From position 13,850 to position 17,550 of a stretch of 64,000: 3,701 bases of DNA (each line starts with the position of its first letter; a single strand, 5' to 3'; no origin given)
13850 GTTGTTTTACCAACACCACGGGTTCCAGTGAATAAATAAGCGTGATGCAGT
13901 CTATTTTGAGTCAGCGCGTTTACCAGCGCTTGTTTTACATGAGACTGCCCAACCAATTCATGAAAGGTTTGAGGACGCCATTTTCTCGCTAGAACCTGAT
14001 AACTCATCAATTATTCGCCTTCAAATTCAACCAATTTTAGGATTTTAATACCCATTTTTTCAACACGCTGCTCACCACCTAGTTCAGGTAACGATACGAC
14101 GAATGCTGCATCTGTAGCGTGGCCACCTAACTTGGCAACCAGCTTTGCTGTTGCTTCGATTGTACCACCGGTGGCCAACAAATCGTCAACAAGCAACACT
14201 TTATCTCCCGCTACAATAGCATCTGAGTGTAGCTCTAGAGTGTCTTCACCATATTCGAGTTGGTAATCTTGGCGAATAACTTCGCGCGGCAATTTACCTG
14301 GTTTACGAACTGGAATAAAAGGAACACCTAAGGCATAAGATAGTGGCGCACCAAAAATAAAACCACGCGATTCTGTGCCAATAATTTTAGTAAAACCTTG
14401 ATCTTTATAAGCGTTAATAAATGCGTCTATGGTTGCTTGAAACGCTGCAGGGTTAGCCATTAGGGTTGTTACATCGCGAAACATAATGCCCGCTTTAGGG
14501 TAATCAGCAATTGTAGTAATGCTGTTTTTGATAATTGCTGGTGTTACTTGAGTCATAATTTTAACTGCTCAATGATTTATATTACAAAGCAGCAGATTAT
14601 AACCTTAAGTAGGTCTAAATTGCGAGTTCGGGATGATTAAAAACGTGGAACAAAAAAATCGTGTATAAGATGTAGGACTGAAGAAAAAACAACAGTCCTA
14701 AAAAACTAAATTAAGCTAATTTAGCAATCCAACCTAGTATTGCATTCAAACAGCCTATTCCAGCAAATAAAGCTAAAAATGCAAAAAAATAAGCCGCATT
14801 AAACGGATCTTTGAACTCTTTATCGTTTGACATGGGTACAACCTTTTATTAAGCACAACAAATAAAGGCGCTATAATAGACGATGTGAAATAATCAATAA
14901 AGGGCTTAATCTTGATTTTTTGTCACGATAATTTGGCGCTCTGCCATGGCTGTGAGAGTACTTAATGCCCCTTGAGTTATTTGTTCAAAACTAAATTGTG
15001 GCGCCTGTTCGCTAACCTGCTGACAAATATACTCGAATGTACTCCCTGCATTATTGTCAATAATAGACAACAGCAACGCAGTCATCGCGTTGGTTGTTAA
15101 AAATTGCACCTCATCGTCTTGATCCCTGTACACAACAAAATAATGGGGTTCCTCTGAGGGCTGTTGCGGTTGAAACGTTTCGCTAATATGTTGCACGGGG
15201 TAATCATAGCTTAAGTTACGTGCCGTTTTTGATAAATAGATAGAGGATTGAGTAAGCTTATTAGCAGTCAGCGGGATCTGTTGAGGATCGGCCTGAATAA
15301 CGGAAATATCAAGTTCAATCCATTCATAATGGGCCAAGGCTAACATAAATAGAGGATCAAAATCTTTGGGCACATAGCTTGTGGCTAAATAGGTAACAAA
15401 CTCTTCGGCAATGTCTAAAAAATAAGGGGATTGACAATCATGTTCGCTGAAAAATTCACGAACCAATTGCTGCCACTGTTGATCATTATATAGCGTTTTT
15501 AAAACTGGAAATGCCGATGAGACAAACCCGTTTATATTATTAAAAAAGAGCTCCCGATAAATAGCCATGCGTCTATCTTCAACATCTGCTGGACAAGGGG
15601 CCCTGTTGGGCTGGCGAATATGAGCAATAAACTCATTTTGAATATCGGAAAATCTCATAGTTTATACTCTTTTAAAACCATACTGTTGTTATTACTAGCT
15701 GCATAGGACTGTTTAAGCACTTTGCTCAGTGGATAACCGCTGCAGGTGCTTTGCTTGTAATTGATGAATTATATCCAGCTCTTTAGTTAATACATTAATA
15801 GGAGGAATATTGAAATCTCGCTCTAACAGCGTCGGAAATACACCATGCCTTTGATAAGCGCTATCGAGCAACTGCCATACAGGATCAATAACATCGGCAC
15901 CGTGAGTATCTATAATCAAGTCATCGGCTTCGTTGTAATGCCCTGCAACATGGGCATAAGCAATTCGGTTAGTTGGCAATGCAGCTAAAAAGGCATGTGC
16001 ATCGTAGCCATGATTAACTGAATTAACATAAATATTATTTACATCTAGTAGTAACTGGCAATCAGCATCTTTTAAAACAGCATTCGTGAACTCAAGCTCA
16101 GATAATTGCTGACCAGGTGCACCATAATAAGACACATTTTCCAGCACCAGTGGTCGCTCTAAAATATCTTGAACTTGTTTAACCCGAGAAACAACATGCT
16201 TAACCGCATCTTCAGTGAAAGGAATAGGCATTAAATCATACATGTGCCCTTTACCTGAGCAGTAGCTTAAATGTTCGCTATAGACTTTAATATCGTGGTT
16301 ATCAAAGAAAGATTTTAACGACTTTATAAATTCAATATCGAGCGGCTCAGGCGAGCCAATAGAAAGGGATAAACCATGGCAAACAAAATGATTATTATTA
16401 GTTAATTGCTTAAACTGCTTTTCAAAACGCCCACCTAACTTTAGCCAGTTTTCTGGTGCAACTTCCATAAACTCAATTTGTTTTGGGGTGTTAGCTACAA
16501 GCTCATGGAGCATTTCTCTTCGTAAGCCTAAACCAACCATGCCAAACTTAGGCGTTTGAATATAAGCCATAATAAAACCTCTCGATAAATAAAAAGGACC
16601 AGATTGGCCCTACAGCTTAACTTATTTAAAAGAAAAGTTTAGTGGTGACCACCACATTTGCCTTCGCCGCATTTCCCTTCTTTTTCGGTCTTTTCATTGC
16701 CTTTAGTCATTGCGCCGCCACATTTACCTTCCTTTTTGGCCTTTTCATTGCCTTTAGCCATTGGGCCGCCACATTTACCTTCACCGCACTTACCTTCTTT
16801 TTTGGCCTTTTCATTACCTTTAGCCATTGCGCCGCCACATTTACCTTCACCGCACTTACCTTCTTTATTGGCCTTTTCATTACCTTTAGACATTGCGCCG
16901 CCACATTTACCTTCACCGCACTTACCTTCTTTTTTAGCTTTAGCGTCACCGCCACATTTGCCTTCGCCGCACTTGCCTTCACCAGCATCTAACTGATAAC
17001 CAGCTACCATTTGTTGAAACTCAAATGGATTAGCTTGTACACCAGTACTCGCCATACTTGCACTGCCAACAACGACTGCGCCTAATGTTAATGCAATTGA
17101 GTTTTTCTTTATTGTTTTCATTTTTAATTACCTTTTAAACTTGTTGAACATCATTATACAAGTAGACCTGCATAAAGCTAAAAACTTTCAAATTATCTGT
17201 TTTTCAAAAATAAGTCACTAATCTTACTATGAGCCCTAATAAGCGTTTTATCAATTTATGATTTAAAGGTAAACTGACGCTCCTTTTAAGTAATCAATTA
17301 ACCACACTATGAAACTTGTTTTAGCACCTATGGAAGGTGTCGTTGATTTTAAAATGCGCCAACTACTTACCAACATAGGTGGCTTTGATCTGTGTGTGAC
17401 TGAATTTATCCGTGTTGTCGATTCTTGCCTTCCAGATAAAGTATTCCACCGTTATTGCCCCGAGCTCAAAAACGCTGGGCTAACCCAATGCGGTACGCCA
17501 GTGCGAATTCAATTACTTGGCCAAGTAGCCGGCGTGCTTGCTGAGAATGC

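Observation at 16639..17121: Precursor peptide is built from 22-aa/66-bp tandem modules: 11 EGKCG sites and a C-terminal HH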

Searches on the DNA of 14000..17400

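Call 28: search_rna_families(source=window, start=14000, end=17400, threshold=evalue, max_evalue=1)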
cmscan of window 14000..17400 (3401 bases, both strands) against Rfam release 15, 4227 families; matches with E-value up to 1: 0.
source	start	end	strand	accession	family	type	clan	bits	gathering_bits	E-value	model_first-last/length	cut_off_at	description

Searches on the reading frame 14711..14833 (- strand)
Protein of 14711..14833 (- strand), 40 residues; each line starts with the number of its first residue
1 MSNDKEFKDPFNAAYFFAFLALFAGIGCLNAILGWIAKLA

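Call 4: search_protein_families(library=ncbifam, proteins=[window:14711-14833:-], max_evalue=0.01)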
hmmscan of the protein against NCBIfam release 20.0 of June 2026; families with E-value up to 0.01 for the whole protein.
window:14711-14833:- (40 aa): 0 families

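Call 5: search_protein_families(library=pfam, proteins=[window:14711-14833:-], max_evalue=0.01)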
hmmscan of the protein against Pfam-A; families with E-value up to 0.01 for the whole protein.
window:14711-14833:- (40 aa): 0 families

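Call 56: find_homologous_proteins(query=A2, max_evalue=0.001)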
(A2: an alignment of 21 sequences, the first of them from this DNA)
Query A2 (21 sequences) (40 aa, profile of the alignment): 264 proteins with E <= 0.001 among 2256 candidates; the best 120 are listed.
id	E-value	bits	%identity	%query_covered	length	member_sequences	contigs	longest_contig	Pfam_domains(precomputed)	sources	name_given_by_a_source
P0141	5.3e-18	82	78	100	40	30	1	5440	-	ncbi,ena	-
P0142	8.4e-18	82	68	100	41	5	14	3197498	-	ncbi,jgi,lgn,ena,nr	ncbi:hypothetical protein AAEU29_00925 [Pseudoalteromonas sp. SSM20]|jgi:hypothetical protein|nr:MUL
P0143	1.1e-17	81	80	88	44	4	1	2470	-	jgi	jgi:hypothetical protein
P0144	1.1e-17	81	68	100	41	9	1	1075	-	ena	-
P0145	1.2e-17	81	80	75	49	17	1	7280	-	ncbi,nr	ncbi:hypothetical protein PPE03_38790 [Pseudoalteromonas peptidolytica]|nr:hypothetical protein PPE0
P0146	1.4e-17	81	73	100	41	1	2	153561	-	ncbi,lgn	-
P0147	1.4e-17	81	78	100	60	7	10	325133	-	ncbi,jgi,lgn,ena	ncbi:hypothetical protein PSAT104721_07330 [Pseudoalteromonas atlantica]|jgi:hypothetical protein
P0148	1.5e-17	81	74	88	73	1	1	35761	-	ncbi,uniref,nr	ncbi:hypothetical protein CWB98_21985 [Pseudoalteromonas rubra]|uniref:Uncharacterized protein n=1 T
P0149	2.6e-17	80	80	100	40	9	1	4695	-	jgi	jgi:hypothetical protein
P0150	2.9e-17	80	80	100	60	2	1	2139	-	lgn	-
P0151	3.9e-17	79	74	88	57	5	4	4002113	-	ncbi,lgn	-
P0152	5.7e-17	79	78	100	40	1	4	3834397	-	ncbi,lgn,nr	ncbi:hypothetical protein [Pseudoalteromonas ostreae]|nr:hypothetical protein [Pseudoalteromonas ost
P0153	6.5e-17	79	88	100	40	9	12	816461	-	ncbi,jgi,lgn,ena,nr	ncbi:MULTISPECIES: hypothetical protein [Pseudoalteromonas]|jgi:hypothetical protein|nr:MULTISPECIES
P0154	8.1e-17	79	63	100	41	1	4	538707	-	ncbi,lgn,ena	-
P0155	1.8e-16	77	68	100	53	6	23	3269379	-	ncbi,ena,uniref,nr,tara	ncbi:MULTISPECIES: hypothetical protein [Pseudoalteromonas]|uniref:hypothetical protein n=1 Tax=Pseu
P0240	8.5e-14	69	48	83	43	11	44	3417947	-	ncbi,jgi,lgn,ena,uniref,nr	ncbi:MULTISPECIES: hypothetical protein [Vibrio]|jgi:hypothetical protein|uniref:Uncharacterized pro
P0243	1.0e-13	69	49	93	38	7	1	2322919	-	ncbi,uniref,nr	ncbi:hypothetical protein GCE9029_01835 [Grimontia celer]|uniref:Uncharacterized protein n=1 Tax=Gri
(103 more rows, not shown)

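Call 57: find_encoding_contigs(protein=P0240, flank=4000, max_places=2)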
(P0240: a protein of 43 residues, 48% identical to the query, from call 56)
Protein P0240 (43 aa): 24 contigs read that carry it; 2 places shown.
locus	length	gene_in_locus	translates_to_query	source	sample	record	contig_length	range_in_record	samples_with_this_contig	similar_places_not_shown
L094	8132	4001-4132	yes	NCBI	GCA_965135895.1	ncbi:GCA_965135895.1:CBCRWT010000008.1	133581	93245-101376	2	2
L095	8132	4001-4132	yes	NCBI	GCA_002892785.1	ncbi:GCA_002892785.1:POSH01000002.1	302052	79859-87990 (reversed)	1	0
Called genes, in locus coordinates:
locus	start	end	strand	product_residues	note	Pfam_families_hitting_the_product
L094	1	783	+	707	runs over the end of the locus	PF00378:ECH_1, PF16113:ECH_2, PF02737:3HCDH_N, PF00725:3HCDH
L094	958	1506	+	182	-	PF00881:Nitroreductase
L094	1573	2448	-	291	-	PF00126:HTH_1, PF03466:LysR_substrate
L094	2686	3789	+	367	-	PF00072:Response_reg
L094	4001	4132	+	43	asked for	-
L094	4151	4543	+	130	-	PF04304:DUF454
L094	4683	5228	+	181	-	PF00156:Pribosyltran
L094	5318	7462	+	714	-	-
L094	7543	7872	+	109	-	PF02575:YbaB_DNA_bd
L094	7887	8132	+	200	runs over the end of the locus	PF21176:RecR_HhH, PF02132:RecR_ZnF (weak), PF01751:Toprim, PF13662:Toprim_4, PF21175:RecR_C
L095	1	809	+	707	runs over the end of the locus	PF00378:ECH_1, PF16113:ECH_2, PF02737:3HCDH_N, PF00725:3HCDH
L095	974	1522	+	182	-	PF00881:Nitroreductase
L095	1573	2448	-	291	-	PF00126:HTH_1, PF03466:LysR_substrate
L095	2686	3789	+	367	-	PF00072:Response_reg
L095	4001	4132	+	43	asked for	-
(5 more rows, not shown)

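Call 58: find_encoding_contigs(protein=P0243, flank=4000, max_places=1)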
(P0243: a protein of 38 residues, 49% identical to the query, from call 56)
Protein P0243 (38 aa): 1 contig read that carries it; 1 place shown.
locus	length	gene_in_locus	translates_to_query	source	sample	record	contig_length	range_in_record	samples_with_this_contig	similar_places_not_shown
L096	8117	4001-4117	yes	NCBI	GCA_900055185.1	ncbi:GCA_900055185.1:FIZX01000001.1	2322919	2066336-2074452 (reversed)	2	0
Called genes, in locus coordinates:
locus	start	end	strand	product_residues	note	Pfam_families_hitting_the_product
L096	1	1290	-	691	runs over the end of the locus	PF00270:DEAD (faint), PF13307:Helicase_C_2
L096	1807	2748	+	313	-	PF13609:Porin_4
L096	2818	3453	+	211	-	PF09829:DUF2057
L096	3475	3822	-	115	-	-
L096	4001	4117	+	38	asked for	-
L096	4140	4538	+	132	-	PF04304:DUF454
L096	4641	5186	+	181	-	PF00156:Pribosyltran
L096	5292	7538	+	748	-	-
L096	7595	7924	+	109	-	PF02575:YbaB_DNA_bd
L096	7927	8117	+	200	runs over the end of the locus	PF21176:RecR_HhH, PF02132:RecR_ZnF, PF01751:Toprim, PF13662:Toprim_4, PF21175:RecR_C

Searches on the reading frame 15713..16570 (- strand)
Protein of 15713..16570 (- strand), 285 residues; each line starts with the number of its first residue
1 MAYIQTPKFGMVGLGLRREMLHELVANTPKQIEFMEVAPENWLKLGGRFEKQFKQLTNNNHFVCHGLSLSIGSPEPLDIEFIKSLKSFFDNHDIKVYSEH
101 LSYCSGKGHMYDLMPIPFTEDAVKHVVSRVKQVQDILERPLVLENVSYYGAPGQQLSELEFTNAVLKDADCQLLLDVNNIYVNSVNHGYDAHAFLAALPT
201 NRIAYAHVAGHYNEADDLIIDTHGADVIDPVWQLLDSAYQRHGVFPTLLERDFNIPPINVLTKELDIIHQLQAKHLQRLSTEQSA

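Call 4: search_protein_families(library=ncbifam, proteins=[window:15713-16570:-], max_evalue=0.01)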
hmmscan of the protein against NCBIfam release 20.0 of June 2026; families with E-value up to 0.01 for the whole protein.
window:15713-16570:- (285 aa): 5 families
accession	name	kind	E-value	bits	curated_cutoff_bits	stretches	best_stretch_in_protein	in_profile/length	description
NF003818.2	PRK05409.1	equivalog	8.5e-134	445.1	360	1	12-272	2-264/264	HvfB family MNIO-type RiPP peptide maturase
NF050167.1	MNIO_BufB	equivalog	2.2e-81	273.1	310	1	12-267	1-260/262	MNIO family bufferin maturase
NF050151.1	RiPP_MNIO_ApyH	equivalog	3.6e-24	85.4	400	1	10-266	11-274/283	multinuclear non-heme iron-dependent oxidative enzyme ApyH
NF050165.1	MNIO_ChrH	equivalog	1.2e-10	41.1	600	1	56-233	53-238/363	MNIO family chryseobactin maturase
TIGR04159.2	methbact_MbnB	equivalog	3.8e-10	39.7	325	1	80-256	68-244/261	methanobactin biosynthesis protein MbnB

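Call 5: search_protein_families(library=pfam, proteins=[window:15713-16570:-], max_evalue=0.01)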
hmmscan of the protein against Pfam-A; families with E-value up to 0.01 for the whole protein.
window:15713-16570:- (285 aa): 1 family
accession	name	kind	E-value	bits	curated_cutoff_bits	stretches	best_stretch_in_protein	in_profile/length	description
PF05114.20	MbnB_TglH_ChrH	-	8.3e-107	356.8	25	1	12-272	2-262/263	RiPP precursor modification enzyme MbnB/TglH/ChrH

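Call 10: find_related_loci(query=window:15713-16570:-, collection=genome_contigs, flank=4000)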
Query window:15713-16570:- (285 aa) in genome_contigs; peptide patterns used: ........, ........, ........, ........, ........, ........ (x = any residue, [..] = any of these).
600 stretches matched a pattern (row limit reached: there are more); 591 encode a relative of the query (tblastn E <= 1e-3); the best 80 are kept; 80 distinct loci.
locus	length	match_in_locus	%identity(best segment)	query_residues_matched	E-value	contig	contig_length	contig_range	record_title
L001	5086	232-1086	79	1-285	6e-158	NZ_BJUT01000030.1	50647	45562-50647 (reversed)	Pseudoalteromonas atlantica strain NBRC 103033 sequence030, whole genome shotgun sequence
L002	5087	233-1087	79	1-285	9e-158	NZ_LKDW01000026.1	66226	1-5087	Pseudoalteromonas sp. P1-25 AN393_contig000026, whole genome shotgun sequence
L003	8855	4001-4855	76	1-285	1e-155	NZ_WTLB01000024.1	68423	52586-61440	Pseudoalteromonas sp. Z1A8 Scaffold24, whole genome shotgun sequence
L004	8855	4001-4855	76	1-285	6e-155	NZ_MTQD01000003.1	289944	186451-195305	Pseudoalteromonas sp. EB27 3_length_289944_cov_84.1256_ID_7523, whole genome shotgun sequence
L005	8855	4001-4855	75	1-285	7e-153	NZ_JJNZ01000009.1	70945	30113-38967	Pseudoalteromonas fuliginea strain KMM 216 contig0009, whole genome shotgun sequence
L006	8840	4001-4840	78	1-278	3e-151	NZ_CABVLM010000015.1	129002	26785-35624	Pseudoalteromonas rhizosphaerae strain RA15, whole genome shotgun sequence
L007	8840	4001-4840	76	1-278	1e-149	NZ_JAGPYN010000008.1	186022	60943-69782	Pseudoalteromonas ostreae strain hOe-66 1836600008, whole genome shotgun sequence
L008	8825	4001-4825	78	1-275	3e-149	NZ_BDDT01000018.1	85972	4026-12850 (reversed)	Pseudoalteromonas prydzensis strain DSM 14232, whole genome shotgun sequence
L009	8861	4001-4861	70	1-285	3e-141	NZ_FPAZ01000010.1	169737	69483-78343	Pseudoalteromonas lipolytica strain CGMCC 1.8499, whole genome shotgun sequence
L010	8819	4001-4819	73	4-276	4e-139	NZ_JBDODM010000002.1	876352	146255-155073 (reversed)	Pseudoalteromonas pernae strain YIC-656 Scaffold2, whole genome shotgun sequence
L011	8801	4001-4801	72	10-276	5e-135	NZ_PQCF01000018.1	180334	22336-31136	Pseudoalteromonas sp. T1lg88 NODE_24, whole genome shotgun sequence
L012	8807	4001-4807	70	10-278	1e-133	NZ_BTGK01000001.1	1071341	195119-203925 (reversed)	Pseudoalteromonas sp. MTN2-4 Contig01, whole genome shotgun sequence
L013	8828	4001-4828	67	4-279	1e-133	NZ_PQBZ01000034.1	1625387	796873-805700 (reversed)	Pseudoalteromonas sp. T1lg23B NODE_83, whole genome shotgun sequence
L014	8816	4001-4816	69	12-285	3e-132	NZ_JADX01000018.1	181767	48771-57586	Shewanella fidelis ATCC BAA-318 L884DRAFT_scaffold00012.12_C, whole genome shotgun sequence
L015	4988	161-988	68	4-283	3e-132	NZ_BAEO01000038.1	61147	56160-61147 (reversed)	Paraglaciecola arctica BSs20135, whole genome shotgun sequence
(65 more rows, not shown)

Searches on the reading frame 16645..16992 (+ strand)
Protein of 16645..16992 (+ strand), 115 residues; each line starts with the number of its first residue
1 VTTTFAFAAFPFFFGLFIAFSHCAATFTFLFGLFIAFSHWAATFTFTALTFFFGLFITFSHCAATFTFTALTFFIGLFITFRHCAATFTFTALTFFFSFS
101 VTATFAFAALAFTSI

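Call 29: list_cluster_members(proteins=[window:16645-16992:+, window:16661-16996:+, window:16710-16988:-, window:16642-17055:-, window:14714-14833:-])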
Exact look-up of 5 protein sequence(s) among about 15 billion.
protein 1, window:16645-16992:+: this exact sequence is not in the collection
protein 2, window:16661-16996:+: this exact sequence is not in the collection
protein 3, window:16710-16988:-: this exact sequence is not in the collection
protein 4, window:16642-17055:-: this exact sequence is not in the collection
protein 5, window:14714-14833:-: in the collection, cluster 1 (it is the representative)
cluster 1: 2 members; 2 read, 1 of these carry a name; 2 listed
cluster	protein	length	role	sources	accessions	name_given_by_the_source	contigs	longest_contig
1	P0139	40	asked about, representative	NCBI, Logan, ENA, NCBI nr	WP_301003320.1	hypothetical protein [Pseudoalteromonas sp.]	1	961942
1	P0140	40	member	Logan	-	-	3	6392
